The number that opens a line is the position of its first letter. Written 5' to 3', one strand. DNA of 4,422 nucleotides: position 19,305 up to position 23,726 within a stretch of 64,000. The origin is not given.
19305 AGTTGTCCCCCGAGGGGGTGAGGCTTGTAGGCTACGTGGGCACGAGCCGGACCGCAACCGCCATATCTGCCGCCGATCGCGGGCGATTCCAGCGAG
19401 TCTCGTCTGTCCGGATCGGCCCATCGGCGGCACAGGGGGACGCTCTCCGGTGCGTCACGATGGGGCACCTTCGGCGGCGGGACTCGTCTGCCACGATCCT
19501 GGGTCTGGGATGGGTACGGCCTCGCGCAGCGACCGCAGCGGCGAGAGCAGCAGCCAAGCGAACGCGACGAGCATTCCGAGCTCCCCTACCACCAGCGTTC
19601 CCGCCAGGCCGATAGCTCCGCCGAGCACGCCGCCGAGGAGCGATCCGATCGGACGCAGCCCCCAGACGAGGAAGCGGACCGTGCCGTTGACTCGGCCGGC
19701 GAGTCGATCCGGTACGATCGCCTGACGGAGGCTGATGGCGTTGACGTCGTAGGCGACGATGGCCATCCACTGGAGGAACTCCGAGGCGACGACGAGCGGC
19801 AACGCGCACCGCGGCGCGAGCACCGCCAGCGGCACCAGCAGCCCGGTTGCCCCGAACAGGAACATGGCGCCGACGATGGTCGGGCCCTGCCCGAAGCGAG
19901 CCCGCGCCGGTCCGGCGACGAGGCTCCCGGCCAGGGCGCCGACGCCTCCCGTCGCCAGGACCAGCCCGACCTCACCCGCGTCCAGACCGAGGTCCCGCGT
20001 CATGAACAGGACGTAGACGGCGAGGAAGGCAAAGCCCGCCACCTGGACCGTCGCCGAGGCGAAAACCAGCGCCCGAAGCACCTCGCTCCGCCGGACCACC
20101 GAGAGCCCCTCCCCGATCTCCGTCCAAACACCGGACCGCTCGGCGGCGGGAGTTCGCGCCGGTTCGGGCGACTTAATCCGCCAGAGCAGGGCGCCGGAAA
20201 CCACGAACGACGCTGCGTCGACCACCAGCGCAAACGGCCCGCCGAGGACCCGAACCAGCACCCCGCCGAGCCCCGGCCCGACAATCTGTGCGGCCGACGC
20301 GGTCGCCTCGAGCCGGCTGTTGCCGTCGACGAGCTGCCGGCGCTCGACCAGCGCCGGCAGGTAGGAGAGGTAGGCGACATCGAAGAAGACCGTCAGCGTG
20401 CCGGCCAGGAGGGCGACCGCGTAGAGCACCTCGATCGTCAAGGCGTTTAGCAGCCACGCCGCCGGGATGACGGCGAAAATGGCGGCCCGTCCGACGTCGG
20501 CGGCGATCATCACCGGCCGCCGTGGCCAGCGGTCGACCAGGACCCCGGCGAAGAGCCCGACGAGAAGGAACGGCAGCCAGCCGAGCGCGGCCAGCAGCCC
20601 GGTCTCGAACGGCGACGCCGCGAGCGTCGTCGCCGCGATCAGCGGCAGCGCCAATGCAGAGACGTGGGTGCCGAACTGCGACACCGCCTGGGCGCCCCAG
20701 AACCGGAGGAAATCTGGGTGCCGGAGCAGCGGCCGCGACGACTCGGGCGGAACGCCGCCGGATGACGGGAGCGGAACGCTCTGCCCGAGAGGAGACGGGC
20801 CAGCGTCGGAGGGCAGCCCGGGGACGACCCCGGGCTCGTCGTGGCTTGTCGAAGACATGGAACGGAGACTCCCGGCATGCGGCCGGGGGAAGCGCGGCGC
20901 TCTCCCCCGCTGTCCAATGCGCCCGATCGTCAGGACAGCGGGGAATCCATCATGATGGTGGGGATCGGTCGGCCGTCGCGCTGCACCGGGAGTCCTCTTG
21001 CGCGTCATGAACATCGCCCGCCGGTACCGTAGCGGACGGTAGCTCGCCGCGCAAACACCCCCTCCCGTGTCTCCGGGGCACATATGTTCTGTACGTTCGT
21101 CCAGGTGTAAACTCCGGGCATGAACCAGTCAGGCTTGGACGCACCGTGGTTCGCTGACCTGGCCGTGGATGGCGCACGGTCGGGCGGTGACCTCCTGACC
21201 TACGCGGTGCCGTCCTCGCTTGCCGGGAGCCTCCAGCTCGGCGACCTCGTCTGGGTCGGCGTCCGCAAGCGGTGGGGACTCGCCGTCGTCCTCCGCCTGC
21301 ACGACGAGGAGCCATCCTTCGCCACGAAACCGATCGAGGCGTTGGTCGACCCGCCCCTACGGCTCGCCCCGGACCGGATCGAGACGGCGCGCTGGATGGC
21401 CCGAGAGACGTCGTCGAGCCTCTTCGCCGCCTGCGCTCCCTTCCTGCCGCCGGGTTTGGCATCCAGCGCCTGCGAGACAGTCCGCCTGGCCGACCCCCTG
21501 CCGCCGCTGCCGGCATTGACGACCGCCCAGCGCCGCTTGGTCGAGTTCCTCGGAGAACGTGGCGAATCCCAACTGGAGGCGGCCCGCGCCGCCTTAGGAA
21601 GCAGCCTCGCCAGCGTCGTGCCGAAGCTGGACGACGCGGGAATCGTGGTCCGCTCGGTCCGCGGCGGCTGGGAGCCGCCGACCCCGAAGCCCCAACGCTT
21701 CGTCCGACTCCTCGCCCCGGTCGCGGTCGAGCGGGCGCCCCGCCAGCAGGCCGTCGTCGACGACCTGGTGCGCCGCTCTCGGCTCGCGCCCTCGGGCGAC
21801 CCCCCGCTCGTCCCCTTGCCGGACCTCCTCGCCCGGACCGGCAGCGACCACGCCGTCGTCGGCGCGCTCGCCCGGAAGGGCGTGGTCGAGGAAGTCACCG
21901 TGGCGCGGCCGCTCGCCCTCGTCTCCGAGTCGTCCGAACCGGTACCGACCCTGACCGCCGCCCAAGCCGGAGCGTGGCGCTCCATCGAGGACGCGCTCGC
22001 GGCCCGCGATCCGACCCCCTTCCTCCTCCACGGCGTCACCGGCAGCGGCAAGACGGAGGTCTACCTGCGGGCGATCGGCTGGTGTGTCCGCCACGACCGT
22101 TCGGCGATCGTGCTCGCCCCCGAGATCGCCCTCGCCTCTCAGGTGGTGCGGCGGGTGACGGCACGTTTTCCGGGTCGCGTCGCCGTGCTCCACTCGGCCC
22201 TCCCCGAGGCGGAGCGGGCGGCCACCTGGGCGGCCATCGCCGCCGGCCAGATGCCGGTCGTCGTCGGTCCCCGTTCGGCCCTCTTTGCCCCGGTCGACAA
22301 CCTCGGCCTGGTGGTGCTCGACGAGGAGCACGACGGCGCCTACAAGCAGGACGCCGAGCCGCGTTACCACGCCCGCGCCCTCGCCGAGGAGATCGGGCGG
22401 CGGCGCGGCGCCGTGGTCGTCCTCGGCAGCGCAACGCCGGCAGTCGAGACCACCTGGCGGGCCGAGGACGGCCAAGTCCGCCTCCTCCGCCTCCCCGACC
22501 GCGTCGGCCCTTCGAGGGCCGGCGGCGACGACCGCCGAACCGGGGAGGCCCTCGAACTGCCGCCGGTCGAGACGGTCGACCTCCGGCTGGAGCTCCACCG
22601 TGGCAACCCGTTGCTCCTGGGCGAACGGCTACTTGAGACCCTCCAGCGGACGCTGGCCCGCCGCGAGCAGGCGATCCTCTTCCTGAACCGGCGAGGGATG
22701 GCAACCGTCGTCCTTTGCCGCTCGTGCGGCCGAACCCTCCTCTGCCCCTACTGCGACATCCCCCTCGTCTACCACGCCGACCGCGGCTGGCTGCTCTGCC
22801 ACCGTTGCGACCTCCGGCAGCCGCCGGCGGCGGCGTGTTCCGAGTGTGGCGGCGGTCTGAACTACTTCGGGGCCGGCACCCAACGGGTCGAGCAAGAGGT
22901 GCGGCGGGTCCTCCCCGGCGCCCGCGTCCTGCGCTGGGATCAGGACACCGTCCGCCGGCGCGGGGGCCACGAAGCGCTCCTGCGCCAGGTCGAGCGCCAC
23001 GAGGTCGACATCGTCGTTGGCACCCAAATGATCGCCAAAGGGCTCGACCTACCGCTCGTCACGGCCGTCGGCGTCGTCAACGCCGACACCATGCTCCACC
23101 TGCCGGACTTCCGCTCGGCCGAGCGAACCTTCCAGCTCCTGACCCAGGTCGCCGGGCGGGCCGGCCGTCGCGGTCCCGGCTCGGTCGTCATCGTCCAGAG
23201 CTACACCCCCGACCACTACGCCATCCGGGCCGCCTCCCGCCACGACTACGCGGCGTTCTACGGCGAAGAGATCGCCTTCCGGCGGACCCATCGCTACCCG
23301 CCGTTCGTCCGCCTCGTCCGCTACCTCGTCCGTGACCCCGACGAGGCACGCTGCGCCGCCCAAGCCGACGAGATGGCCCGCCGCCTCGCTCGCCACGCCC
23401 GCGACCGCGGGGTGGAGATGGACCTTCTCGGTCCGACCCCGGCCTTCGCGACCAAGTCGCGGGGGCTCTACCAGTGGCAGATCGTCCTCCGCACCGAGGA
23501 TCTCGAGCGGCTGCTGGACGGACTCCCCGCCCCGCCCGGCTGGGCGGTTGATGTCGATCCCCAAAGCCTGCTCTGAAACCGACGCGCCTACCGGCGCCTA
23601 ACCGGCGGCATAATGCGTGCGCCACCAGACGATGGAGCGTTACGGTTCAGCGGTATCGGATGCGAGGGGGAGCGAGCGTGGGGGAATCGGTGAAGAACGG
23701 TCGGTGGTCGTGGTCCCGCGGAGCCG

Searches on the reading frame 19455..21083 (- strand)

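Call 7: search_protein_families(library=pfam, proteins=[window:19455-21083:-], max_evalue=0.001)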
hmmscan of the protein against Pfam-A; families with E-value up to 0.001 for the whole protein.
window:19455-21083:- (542 aa): 2 families
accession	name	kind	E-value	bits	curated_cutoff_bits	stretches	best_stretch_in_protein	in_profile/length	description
PF05977.19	MFS_3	-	1.3e-28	100.2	27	1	120-521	7-400/524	Transmembrane secretion effector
PF07690.21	MFS_1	-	5.1e-28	98.4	33.4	2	129-356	2-227/347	Major Facilitator Superfamily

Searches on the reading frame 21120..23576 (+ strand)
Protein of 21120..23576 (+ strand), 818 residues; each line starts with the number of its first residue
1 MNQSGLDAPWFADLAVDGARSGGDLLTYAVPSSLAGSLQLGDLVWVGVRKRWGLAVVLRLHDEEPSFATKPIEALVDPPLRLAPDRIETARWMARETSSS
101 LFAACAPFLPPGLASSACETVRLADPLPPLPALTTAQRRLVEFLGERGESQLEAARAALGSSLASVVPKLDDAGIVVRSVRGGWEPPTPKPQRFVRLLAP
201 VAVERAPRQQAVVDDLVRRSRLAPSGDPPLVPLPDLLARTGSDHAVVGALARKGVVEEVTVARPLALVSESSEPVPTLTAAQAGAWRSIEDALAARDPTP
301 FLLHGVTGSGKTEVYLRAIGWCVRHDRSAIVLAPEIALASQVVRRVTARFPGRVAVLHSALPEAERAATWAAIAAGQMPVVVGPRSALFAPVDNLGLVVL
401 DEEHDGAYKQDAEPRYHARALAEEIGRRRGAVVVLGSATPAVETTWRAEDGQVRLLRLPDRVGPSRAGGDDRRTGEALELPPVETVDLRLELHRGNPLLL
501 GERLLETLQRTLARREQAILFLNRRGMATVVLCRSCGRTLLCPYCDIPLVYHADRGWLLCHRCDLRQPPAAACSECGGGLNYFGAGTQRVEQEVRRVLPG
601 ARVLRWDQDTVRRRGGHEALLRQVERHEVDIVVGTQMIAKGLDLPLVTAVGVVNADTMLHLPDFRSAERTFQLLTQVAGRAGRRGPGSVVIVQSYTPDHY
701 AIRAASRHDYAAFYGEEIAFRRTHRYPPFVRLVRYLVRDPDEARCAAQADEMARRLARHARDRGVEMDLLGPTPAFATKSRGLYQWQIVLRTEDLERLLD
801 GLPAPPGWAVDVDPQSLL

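Call 7: search_protein_families(library=pfam, proteins=[window:21120-23576:+], max_evalue=0.001)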
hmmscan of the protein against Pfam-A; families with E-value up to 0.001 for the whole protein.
window:21120-23576:+ (818 aa): 6 families
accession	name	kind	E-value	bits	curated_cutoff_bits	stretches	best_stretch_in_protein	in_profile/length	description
PF00270.35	DEAD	-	1.1e-15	58.1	26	1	299-441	15-161/167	DEAD/DEAH box helicase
PF18074.6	PriA_C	-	8.7e-11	42.9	26.9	1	728-814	1-95/95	Primosomal protein N C-terminal domain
PF17764.6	PriA_3primeBD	-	2.8e-10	40.4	22.7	1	24-110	10-96/96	3'DNA-binding domain (3'BD)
PF04851.21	ResIII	-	1.9e-09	38.1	22.5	1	278-440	4-162/164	Type III restriction enzyme, res subunit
PF18319.7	Zn_ribbon_PriA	-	5.6e-08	33.1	26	1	542-568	1-27/27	PriA DNA helicase Cys-rich region (CRR) domain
PF00271.37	Helicase_C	-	2.3e-07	31.5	23.5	1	617-685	54-110/110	Helicase conserved C-terminal domain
